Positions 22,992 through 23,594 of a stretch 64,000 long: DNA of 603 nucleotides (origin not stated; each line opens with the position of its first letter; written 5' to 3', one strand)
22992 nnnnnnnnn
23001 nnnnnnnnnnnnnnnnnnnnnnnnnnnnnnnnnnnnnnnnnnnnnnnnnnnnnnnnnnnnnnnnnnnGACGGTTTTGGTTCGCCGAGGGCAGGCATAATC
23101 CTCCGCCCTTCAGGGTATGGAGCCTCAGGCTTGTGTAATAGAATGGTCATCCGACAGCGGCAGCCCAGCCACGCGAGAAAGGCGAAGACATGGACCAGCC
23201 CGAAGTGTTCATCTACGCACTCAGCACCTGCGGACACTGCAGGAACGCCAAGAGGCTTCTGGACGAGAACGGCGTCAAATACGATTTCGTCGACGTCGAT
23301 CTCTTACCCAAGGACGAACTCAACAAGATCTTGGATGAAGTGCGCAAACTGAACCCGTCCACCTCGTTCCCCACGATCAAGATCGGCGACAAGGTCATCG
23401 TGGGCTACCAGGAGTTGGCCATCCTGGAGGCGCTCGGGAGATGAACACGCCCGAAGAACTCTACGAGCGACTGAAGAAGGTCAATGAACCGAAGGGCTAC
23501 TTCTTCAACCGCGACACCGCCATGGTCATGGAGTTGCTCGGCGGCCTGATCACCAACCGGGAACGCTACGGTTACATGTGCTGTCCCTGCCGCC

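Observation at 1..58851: Three paralogous pyrogallol-phloroglucinol-transhydroxylase-like Mo enzymes (alpha plus Fe-S beta) in one 64-kb window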

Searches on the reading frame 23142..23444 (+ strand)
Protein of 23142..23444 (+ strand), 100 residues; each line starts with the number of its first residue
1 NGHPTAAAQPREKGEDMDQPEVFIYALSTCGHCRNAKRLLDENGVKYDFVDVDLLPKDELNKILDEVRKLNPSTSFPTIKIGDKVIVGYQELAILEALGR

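Call 56: search_protein_families(library=pfam, proteins=[window:23142-23444:+], max_evalue=0.01)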
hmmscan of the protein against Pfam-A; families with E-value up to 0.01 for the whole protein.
window:23142-23444:+ (100 aa): 3 families
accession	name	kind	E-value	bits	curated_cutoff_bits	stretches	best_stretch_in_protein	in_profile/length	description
PF00462.30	Glutaredoxin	-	4.6e-15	56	22.9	1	22-86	1-60/60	Glutaredoxin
PF13417.12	GST_N_3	-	0.00033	21.4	22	1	25-88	2-59/75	Glutathione S-transferase, N-terminal domain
PF13409.12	GST_N_2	-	0.0055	17.7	25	1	30-98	2-67/70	Glutathione S-transferase, N-terminal domain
